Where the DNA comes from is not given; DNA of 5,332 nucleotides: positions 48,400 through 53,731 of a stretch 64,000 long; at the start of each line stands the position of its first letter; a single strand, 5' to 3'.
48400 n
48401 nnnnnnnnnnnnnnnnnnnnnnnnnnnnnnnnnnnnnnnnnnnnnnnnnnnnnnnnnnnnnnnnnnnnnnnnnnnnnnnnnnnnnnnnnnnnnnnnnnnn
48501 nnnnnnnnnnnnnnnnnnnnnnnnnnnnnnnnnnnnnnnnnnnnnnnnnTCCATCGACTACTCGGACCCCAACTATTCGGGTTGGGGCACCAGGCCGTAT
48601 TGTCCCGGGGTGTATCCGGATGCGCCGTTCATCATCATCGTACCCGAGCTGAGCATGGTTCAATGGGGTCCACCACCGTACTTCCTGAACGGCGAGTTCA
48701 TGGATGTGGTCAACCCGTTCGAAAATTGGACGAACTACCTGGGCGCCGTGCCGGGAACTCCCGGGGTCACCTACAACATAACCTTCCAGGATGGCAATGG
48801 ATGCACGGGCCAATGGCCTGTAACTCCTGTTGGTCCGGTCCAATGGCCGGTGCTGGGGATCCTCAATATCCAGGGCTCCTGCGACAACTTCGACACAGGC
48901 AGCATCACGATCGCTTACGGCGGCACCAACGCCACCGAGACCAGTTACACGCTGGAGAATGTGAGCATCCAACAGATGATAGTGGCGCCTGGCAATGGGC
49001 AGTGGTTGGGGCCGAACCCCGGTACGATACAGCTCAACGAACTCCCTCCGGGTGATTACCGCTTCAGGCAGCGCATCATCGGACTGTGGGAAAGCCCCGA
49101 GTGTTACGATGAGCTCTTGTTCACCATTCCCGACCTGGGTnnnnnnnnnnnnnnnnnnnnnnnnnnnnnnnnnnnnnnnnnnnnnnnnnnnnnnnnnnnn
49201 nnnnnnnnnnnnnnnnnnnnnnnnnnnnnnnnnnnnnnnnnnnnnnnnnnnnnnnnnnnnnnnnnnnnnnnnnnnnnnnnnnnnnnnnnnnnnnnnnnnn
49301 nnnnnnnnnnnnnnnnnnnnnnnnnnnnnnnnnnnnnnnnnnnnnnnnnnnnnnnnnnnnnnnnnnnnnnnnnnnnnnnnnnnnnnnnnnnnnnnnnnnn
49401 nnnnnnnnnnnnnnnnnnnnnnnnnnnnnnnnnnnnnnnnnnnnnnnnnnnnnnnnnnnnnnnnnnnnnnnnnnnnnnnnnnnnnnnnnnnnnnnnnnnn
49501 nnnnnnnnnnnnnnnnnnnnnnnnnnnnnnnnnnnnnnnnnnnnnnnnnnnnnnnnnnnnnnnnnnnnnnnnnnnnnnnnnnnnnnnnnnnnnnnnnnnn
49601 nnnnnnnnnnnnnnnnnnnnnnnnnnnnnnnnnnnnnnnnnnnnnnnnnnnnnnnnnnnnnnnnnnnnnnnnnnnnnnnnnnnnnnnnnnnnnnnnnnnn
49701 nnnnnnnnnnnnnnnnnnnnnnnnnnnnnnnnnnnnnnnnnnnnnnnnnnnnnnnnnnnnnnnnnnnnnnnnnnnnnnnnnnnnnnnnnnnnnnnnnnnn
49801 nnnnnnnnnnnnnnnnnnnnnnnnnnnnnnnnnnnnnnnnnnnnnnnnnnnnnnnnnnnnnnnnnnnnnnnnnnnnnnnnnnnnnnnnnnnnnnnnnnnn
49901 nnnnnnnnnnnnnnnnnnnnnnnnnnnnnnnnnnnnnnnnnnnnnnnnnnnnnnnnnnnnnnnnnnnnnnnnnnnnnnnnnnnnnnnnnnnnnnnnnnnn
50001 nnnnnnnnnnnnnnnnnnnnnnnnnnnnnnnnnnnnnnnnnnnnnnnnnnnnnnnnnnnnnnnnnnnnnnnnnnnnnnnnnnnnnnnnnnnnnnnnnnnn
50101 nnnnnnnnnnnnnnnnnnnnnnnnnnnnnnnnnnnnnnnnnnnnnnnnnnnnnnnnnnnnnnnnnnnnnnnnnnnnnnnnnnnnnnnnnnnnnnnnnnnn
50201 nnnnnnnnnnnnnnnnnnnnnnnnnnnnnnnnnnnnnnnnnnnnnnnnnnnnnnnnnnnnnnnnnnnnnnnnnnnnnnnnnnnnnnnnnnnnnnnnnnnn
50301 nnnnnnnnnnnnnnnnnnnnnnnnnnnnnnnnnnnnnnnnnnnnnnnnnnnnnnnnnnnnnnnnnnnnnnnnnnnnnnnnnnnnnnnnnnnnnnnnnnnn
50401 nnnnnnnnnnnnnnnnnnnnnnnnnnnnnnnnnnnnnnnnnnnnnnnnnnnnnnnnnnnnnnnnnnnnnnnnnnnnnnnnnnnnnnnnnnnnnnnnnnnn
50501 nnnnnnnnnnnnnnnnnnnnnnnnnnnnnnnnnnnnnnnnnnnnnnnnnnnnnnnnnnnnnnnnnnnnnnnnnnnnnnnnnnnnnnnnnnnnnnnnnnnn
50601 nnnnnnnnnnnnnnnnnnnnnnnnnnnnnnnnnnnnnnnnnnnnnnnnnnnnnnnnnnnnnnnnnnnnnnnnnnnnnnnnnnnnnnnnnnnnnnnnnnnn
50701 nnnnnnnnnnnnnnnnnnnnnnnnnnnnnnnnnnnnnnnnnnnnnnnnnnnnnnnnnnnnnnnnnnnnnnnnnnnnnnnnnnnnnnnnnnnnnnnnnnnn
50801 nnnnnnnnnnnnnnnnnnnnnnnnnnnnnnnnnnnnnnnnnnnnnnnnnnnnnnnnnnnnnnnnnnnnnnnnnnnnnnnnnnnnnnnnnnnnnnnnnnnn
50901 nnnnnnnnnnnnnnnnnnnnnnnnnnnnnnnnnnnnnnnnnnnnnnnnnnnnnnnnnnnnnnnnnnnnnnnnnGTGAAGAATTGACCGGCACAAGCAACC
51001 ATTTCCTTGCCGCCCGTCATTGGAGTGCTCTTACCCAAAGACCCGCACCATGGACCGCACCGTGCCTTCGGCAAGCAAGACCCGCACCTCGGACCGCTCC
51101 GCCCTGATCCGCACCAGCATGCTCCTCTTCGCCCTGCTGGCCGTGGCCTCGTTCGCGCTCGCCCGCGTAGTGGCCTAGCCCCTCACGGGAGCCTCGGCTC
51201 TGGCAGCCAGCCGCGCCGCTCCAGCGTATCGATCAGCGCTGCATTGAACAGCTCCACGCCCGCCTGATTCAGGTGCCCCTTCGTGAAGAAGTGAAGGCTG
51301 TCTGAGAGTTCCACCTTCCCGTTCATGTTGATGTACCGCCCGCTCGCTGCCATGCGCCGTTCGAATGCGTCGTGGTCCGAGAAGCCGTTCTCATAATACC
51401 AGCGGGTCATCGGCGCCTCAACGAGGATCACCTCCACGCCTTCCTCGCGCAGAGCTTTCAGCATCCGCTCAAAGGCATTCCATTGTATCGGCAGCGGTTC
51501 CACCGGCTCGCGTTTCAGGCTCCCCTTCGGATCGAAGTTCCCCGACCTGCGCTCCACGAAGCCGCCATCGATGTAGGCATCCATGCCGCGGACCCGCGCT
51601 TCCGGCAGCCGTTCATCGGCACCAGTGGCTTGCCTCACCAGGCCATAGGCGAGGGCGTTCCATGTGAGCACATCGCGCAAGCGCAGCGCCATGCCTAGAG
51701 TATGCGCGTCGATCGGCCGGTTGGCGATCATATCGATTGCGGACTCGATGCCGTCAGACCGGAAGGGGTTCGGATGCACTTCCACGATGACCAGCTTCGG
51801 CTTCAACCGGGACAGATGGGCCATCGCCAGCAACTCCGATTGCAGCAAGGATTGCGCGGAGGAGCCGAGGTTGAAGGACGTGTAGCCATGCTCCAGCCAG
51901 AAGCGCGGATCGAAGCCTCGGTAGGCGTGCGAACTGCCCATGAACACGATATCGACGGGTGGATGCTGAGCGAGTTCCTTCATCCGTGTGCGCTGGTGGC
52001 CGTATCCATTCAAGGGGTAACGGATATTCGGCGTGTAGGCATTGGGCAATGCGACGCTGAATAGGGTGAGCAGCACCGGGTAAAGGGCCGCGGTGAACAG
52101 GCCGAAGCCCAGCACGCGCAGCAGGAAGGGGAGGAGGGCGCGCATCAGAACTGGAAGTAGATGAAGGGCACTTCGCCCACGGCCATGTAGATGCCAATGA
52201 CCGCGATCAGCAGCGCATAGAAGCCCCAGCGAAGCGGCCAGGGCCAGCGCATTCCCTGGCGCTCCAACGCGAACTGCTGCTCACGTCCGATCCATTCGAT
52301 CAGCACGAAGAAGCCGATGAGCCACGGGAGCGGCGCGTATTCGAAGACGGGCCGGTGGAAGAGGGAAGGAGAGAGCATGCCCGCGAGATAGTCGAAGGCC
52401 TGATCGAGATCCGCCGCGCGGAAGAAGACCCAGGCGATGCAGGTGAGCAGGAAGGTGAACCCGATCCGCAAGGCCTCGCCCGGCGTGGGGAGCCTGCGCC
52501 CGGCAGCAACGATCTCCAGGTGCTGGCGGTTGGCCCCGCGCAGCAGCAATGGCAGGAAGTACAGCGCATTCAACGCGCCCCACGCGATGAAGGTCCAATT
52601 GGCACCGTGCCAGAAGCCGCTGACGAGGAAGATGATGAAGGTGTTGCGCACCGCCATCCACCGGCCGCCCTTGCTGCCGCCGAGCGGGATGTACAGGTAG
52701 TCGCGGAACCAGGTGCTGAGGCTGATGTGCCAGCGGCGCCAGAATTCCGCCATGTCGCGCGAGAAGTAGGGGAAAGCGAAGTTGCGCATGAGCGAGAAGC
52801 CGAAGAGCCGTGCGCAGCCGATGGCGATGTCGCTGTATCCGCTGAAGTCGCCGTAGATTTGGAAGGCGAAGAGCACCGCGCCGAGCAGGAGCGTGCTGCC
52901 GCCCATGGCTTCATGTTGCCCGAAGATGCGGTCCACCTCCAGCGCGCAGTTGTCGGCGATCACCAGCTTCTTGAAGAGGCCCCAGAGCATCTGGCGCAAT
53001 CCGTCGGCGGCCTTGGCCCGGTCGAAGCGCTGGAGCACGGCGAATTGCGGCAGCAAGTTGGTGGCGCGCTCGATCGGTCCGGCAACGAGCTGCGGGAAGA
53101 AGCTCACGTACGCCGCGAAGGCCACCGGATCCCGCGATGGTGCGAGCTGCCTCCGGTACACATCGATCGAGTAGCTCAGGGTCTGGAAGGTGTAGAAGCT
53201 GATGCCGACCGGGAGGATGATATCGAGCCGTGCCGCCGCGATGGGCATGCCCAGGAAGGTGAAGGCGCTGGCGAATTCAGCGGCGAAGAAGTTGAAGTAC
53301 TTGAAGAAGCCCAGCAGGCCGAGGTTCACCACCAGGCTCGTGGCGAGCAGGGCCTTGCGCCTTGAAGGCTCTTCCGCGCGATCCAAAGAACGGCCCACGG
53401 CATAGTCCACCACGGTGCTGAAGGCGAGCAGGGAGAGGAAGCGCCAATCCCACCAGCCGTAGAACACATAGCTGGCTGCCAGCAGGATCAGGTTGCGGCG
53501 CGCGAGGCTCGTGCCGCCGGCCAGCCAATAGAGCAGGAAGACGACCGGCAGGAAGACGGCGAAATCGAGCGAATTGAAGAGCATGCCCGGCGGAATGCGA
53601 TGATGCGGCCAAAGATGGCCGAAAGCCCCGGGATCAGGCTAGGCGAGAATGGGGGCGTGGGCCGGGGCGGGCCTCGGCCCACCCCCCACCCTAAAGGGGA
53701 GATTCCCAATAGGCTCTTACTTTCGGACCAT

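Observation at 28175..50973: Ten-gene stacked operon of paralogous SprB-repeat/DUF11 T9SS cargo proteins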

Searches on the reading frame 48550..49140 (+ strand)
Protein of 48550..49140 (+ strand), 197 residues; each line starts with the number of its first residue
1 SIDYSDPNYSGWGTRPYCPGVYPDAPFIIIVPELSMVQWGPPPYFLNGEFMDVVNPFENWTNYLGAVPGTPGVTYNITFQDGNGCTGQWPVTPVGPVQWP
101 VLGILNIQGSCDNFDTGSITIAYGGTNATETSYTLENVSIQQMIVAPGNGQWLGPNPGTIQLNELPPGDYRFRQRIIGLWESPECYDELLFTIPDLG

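Call 42: search_protein_families(library=pfam, proteins=[window:48550-49140:+], max_evalue=10)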
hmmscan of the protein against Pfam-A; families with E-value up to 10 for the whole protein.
seq(197 aa): 0 families

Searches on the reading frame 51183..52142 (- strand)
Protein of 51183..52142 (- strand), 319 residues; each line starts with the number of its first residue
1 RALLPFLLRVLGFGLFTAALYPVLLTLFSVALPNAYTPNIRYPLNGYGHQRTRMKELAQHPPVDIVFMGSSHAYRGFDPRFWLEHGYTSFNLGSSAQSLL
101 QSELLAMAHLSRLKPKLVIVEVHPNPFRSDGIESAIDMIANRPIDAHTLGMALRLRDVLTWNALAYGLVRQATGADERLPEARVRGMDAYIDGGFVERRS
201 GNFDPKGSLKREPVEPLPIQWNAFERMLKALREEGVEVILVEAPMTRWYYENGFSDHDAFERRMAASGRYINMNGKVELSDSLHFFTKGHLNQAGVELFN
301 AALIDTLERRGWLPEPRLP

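Call 8: search_protein_families(library=pfam, proteins=[window:51183-52142:-], max_evalue=0.001)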
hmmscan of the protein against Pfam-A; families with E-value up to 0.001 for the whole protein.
window:51183-52142:- (319 aa): 0 families

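Call 56: search_protein_families(library=pfam, proteins=[window:51183-52142:-], max_evalue=0.01)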
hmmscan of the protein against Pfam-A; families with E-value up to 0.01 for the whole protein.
window:51183-52142:- (319 aa): 3 families
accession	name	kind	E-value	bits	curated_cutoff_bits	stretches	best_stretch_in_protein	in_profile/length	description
PF04914.18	DltD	-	0.0019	18.1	22.7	0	222-251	256-285/348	DltD protein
PF19040.6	SGNH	-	0.0033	17.6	27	0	52-128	80-157/248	SGNH domain (fused to AT3 domains)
PF07611.17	DUF1574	-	0.0066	16.3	29.1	0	66-130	66-132/342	Protein of unknown function (DUF1574)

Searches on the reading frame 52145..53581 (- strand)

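Call 8: search_protein_families(library=pfam, proteins=[window:52145-53581:-], max_evalue=0.001)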
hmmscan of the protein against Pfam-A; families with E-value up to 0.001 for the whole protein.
window:52145-53581:- (478 aa): 1 family
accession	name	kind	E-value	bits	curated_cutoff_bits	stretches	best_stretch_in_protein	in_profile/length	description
PF03062.24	MBOAT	-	1.5e-29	103.8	27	1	151-375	80-324/337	MBOAT, membrane-bound O-acyltransferase family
